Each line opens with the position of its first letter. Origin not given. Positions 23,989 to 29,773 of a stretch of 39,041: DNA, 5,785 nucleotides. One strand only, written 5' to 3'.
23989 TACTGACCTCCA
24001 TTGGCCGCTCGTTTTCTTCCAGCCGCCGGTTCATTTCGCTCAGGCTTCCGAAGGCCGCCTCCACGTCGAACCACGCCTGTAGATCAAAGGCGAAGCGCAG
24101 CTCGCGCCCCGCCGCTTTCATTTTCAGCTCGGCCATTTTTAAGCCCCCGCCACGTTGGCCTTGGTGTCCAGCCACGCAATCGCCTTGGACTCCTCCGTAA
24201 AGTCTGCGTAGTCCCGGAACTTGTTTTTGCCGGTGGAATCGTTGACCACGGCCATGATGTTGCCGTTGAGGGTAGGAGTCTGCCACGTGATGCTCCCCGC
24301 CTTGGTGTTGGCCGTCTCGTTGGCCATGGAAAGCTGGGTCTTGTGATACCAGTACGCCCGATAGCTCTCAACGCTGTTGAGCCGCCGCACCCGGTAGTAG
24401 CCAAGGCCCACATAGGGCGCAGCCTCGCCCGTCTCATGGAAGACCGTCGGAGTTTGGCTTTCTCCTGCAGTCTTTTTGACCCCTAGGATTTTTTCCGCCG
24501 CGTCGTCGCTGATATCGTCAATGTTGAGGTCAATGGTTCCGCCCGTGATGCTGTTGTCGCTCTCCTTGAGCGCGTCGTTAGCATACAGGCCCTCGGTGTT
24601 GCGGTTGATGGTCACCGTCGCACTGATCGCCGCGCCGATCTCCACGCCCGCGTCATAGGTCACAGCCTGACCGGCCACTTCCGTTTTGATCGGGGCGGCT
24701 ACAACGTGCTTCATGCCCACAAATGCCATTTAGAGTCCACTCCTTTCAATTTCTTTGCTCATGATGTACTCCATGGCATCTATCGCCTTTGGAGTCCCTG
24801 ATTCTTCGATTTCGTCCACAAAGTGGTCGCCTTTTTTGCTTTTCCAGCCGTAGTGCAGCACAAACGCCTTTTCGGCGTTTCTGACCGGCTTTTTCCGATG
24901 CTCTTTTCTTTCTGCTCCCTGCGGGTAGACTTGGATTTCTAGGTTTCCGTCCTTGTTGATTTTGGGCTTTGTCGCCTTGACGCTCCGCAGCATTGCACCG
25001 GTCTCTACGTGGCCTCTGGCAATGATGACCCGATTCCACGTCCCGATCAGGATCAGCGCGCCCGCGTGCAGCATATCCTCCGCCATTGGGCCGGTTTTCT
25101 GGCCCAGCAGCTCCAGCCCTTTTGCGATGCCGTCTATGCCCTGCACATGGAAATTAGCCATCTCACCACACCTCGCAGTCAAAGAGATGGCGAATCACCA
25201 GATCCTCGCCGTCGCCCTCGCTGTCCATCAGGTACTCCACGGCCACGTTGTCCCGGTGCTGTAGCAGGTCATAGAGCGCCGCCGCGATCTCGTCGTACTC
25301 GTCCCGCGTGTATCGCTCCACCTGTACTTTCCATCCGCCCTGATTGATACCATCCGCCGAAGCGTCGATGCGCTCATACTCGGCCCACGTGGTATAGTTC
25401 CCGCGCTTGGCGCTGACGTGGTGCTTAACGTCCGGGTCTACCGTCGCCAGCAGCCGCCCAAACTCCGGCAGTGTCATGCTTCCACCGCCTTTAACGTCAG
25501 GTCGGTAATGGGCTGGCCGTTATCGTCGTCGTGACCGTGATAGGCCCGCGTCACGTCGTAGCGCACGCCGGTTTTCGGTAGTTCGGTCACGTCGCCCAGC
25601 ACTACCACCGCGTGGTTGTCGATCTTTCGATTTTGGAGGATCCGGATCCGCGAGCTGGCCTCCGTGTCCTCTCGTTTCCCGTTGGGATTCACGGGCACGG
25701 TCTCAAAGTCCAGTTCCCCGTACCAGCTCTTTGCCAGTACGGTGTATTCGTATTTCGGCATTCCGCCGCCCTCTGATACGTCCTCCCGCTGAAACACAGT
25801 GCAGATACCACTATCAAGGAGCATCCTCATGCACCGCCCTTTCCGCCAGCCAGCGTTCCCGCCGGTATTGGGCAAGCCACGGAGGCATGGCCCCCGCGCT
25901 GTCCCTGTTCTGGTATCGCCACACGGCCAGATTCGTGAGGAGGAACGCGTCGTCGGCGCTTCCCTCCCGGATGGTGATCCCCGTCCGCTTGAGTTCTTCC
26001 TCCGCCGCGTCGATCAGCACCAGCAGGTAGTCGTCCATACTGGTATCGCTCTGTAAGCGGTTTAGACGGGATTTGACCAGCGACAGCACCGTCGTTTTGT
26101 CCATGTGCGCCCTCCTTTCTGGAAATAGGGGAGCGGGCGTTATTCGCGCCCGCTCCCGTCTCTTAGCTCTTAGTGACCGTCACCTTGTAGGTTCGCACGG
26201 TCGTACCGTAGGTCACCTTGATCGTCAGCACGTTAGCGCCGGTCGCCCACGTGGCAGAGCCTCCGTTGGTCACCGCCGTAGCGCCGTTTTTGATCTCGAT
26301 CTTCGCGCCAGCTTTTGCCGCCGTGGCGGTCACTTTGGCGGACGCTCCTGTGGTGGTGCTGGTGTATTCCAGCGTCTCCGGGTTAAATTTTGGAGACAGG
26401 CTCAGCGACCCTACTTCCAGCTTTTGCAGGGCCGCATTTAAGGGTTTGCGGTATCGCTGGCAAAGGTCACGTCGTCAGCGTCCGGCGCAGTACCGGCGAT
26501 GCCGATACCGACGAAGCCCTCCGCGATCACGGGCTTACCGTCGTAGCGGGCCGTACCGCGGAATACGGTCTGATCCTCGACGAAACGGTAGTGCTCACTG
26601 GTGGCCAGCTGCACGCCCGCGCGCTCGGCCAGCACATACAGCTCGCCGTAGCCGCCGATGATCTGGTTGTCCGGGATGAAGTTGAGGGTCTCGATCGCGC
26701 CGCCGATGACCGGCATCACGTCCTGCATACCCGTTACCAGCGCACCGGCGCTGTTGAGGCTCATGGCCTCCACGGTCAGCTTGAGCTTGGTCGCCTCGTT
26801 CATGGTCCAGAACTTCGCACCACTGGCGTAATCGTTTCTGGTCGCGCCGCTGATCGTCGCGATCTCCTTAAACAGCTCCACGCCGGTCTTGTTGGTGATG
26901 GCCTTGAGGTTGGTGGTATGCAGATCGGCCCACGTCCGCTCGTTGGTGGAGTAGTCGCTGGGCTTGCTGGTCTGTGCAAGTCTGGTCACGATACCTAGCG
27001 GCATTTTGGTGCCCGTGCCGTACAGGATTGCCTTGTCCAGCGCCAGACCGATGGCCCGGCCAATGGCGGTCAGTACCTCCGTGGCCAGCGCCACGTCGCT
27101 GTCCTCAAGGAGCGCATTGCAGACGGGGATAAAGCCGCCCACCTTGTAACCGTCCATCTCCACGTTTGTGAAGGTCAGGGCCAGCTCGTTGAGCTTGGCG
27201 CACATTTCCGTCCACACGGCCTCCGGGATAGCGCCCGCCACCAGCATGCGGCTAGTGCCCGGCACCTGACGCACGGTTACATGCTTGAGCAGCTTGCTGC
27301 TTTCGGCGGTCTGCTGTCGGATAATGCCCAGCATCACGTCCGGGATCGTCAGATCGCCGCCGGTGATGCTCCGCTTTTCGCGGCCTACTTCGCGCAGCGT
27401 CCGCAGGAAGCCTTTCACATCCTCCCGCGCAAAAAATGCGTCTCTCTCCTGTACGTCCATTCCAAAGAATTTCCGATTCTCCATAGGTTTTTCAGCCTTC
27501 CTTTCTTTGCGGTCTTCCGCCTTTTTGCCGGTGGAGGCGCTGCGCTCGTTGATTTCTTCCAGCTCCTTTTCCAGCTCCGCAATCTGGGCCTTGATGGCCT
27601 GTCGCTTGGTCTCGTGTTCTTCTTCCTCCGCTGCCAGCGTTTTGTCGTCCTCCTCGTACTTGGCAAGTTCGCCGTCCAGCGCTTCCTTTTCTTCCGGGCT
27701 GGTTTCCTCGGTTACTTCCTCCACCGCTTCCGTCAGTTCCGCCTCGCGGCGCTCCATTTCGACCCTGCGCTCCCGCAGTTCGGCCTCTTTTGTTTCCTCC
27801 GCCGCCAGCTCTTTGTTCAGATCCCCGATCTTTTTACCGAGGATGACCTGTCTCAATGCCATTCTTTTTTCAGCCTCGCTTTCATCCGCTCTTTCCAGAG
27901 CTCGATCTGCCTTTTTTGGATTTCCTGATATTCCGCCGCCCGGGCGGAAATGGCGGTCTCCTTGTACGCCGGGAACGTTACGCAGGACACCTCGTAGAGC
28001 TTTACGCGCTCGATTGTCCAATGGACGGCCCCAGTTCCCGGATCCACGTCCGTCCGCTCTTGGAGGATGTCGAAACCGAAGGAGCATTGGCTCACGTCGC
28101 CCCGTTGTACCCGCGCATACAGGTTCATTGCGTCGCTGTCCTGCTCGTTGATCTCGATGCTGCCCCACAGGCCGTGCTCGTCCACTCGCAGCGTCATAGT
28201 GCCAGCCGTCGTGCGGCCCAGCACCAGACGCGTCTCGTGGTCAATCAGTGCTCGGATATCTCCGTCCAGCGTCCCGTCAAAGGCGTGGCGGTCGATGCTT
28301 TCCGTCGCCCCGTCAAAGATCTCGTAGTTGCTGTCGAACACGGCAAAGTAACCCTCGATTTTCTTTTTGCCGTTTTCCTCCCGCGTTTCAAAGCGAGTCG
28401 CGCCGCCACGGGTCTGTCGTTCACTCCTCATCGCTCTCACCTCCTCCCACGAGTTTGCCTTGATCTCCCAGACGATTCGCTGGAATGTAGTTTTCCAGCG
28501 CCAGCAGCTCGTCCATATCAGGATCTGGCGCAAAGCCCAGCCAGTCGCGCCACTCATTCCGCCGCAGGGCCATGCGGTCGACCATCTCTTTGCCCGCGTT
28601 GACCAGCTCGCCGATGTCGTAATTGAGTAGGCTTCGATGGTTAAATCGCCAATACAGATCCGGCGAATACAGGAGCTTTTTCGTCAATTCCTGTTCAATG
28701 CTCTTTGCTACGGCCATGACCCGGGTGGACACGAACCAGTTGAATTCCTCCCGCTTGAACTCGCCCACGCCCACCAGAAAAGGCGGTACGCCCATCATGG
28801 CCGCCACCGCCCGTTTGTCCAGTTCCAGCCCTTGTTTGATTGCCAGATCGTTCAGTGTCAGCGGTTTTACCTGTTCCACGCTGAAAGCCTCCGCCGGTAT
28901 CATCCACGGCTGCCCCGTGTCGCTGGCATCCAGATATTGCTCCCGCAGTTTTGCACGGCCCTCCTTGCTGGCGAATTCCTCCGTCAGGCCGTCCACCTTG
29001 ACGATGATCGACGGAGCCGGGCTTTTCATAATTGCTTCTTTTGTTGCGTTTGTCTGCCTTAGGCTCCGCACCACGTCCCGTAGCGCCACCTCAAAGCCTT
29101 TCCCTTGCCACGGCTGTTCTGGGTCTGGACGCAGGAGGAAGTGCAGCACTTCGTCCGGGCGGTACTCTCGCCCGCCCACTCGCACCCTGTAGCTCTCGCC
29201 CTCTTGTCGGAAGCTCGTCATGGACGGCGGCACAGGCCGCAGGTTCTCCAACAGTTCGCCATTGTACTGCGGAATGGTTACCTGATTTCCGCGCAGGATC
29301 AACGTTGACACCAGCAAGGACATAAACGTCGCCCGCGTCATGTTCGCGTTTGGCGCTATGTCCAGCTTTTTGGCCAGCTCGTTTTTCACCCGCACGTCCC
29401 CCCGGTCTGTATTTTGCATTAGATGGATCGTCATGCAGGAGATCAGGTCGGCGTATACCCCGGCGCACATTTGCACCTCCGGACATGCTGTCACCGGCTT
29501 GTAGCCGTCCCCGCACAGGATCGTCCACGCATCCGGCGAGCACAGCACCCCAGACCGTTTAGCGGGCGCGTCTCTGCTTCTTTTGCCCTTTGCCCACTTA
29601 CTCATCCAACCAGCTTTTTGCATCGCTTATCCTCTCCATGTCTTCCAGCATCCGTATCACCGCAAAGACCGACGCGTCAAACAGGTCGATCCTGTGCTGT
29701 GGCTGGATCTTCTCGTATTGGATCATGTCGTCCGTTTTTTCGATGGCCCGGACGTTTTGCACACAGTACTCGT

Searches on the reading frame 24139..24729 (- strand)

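Call 17: search_protein_families(library=phrogs, proteins=[window:24139-24729:-], max_evalue=0.001)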
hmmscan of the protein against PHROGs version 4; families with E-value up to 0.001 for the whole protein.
window:24139-24729:- (196 aa): 1 family
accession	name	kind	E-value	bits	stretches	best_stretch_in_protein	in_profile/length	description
phrog_88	-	tail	6.7e-28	98.9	1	1-179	22-193/291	major tail protein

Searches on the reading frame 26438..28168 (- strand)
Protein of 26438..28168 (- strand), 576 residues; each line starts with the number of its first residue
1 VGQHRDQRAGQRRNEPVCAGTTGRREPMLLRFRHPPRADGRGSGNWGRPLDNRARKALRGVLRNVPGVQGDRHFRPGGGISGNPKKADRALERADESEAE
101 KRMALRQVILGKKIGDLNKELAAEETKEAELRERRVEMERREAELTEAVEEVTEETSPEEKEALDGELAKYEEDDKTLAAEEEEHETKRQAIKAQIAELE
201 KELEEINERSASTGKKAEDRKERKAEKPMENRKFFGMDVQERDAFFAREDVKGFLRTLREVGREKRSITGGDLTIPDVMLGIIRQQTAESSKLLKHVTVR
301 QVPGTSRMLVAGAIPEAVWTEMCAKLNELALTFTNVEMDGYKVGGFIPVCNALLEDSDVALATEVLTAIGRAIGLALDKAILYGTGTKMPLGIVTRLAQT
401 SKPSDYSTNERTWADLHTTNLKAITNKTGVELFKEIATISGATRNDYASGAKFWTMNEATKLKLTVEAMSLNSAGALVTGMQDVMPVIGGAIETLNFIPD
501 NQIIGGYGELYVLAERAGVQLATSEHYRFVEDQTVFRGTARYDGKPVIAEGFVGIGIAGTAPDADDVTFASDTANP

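Call 17: search_protein_families(library=phrogs, proteins=[window:26438-28168:-], max_evalue=0.001)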
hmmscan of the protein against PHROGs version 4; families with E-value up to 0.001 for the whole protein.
window:26438-28168:- (576 aa): 3 families
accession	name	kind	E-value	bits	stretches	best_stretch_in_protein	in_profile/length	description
phrog_10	-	head and packaging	1.2e-47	164.3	1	99-563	239-641/752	major head protein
phrog_2263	-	head and packaging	2.8e-06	27.5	1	160-389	164-395/551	major head protein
phrog_617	-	head and packaging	2.6e-05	24.3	1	110-526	199-586/626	major head protein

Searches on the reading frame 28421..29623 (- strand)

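Call 17: search_protein_families(library=phrogs, proteins=[window:28421-29623:-], max_evalue=0.001)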
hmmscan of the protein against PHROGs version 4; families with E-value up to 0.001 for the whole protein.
window:28421-29623:- (400 aa): 3 families
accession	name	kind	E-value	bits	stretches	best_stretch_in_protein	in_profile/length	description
phrog_12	-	head and packaging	2.1e-57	196.5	1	48-397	94-448/646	portal protein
phrog_2662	-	head and packaging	1.9e-20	74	1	50-388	70-429/717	portal protein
phrog_5929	-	head and packaging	7.8e-13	49.2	1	194-385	7-205/228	portal protein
